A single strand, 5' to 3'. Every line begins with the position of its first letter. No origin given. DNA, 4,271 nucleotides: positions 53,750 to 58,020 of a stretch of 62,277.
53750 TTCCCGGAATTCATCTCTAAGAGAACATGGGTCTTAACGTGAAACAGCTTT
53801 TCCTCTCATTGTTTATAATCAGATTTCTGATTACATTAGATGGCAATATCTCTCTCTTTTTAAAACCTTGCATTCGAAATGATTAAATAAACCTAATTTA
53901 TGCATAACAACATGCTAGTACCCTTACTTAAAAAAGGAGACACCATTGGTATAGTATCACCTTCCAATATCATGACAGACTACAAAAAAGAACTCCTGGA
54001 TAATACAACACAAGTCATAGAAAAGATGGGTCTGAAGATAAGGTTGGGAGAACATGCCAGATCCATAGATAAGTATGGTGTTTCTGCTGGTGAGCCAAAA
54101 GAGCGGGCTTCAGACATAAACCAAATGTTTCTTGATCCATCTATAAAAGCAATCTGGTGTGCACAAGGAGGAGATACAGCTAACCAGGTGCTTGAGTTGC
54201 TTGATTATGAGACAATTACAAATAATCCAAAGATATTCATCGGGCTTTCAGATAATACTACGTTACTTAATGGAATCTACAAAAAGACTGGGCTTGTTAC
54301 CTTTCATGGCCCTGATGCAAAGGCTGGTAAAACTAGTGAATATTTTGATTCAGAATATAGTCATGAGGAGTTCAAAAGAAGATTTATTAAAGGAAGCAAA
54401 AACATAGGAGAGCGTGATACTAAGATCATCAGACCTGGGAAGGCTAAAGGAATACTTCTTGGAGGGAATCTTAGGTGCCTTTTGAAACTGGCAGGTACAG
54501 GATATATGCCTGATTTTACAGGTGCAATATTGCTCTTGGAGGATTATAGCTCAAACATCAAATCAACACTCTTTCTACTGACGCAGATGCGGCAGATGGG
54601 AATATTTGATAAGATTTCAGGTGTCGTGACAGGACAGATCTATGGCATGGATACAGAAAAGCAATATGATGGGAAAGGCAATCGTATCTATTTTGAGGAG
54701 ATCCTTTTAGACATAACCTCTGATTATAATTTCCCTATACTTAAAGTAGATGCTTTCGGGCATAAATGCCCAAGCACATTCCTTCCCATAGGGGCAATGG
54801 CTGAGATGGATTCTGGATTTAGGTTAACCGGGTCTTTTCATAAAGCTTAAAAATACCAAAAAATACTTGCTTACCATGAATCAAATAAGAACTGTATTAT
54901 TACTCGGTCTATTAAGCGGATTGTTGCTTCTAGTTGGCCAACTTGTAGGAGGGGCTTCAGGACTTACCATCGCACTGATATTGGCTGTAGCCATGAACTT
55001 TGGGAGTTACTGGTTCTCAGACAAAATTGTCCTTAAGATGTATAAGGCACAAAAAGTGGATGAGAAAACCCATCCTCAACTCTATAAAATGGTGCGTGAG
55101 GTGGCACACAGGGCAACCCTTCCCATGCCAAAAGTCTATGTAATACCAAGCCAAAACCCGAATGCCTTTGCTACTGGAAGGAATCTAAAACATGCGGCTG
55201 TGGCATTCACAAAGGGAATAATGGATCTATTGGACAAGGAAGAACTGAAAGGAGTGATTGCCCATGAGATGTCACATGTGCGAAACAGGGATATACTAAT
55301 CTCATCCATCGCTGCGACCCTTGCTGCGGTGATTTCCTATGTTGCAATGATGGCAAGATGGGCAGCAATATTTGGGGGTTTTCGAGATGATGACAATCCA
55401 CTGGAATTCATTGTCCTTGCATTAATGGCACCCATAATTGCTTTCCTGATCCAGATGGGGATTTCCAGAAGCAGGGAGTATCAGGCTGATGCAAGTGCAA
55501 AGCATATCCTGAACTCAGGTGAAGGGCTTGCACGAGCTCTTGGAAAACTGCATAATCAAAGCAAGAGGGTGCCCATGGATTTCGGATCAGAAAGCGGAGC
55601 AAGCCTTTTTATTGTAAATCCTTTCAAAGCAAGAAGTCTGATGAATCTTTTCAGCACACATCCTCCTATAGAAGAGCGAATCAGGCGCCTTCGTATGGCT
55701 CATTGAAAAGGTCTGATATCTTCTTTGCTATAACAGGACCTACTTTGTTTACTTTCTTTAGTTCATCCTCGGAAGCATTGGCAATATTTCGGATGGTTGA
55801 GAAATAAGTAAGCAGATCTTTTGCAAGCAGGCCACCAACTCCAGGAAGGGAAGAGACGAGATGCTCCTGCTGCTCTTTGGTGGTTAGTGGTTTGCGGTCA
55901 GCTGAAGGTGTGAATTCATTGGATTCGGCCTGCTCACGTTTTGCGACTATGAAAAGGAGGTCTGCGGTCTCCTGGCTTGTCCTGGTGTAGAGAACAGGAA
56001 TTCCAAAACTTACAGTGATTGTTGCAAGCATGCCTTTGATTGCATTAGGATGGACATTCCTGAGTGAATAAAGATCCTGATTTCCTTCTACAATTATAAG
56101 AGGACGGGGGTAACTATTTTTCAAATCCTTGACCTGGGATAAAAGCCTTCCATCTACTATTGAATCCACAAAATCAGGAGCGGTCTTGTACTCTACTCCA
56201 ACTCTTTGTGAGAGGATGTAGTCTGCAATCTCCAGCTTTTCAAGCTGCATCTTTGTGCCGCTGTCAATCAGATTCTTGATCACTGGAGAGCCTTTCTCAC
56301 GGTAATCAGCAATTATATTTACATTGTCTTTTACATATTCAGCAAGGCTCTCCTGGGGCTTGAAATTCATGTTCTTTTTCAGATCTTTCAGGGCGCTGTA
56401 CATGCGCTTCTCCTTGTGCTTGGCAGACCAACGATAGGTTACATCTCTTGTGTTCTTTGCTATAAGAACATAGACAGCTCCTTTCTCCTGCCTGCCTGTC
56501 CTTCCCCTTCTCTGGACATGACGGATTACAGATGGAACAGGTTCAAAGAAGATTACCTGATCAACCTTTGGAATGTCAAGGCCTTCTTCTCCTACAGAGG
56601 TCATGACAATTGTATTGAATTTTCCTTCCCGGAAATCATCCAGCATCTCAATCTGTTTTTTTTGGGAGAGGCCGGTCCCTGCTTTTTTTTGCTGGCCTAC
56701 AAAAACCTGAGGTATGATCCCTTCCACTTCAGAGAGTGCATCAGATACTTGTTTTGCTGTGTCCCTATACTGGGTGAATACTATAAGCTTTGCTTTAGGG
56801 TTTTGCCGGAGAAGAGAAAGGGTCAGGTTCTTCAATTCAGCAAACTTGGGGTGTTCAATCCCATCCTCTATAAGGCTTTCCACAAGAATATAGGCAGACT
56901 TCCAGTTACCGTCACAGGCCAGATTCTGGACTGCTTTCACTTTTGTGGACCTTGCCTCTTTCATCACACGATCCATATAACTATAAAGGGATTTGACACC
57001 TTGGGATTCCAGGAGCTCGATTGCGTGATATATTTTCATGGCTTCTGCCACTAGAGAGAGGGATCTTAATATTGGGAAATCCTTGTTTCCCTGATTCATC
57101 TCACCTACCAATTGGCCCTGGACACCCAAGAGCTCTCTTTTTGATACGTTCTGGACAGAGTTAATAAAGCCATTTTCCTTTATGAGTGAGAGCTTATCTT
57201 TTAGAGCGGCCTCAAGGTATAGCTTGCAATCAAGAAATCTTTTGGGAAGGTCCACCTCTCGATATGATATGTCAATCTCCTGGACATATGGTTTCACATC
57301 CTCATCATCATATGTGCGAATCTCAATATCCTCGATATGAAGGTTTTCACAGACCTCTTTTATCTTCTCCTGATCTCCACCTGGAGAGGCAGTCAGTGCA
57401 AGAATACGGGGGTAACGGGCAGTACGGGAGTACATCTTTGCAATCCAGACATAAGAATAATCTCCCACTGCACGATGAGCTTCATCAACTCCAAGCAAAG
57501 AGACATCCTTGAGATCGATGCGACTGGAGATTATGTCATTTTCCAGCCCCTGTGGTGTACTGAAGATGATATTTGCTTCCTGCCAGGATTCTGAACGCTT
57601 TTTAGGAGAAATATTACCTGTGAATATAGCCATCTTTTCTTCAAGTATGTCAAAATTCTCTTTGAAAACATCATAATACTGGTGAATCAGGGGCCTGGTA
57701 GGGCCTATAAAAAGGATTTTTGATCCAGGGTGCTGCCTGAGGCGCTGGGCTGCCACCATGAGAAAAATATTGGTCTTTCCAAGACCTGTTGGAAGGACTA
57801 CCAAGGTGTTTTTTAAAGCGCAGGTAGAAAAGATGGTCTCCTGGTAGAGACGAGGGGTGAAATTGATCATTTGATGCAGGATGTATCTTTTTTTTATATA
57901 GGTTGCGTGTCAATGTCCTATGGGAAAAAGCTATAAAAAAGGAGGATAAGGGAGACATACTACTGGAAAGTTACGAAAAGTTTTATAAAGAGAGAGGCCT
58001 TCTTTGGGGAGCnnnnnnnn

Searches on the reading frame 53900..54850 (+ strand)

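Call 3: search_protein_families(library=pfam, proteins=[window:53900-54850:+], max_evalue=1)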
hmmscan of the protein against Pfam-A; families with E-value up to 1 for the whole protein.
window:53900-54850:+ (316 aa): 2 families
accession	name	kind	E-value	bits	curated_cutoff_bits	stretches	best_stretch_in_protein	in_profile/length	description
PF02016.21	Peptidase_S66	-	5e-39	133.6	25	1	16-137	1-121/121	LD-carboxypeptidase N-terminal domain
PF17676.7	Peptidase_S66C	-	1.1e-28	100.7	23.7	1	183-303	1-120/120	LD-carboxypeptidase C-terminal domain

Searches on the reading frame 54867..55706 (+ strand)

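Call 3: search_protein_families(library=pfam, proteins=[window:54867-55706:+], max_evalue=1)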
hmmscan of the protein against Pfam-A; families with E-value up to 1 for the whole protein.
window:54867-55706:+ (279 aa): 4 families
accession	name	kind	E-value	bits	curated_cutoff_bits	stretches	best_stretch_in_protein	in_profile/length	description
PF01435.24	Peptidase_M48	-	3.6e-39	134.9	20.3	1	67-276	2-183/186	Peptidase family M48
PF05569.17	Peptidase_M56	-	0.00078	19.1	31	1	111-153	177-219/296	BlaR1 peptidase M56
PF18958.6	DUF5700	-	0.0018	18.2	25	1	84-147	91-150/283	Putative zinc dependent peptidase (DUF5700)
PF10263.15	SprT-like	-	0.024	14.9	25.6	1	102-138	33-72/108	SprT-like family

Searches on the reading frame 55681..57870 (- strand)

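Call 3: search_protein_families(library=pfam, proteins=[window:55681-57870:-], max_evalue=1)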
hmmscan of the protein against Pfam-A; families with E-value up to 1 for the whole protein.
window:55681-57870:- (729 aa): 12 families
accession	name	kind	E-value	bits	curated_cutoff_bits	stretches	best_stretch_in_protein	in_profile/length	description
PF02732.21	ERCC4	-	1.1e-29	103.6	24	1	522-639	2-137/140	ERCC4 domain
PF00270.35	DEAD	-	1.1e-24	87.4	26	1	10-166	4-163/167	DEAD/DEAH box helicase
PF00271.37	Helicase_C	-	7.3e-22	78.2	23.5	1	345-460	5-108/110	Helicase conserved C-terminal domain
PF04851.21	ResIII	-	1.1e-18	68.1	22.5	1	6-163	4-162/164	Type III restriction enzyme, res subunit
PF21210.2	RNA_helicase_helical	-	1.1e-18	67.8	27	1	222-325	3-105/108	Putative ATP-dependent RNA helicase, helical bundle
PF12826.13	HHH_2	-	4.4e-11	43.2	27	1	674-725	7-58/64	Helix-hairpin-helix motif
PF14520.12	HHH_5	-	7.4e-07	30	27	1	672-718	4-51/57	Helix-hairpin-helix domain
PF16203.11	ERCC3_RAD25_C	-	0.00036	20.4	27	1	401-479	89-177/248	ERCC3/RAD25/XPB C-terminal helicase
PF00633.29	HHH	-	0.0011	19.1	24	1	693-718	2-27/30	Helix-hairpin-helix motif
PF22590.2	Cas3-like_C_2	-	0.0073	17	27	1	414-462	60-105/106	CRISPR-associated nuclease/helicase Cas3, C-terminal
PF12836.13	HHH_3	-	0.015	15.8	27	1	695-718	7-30/65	Helix-hairpin-helix motif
PF14163.11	SieB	-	0.22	11.5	26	1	479-538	56-113/147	Super-infection exclusion protein B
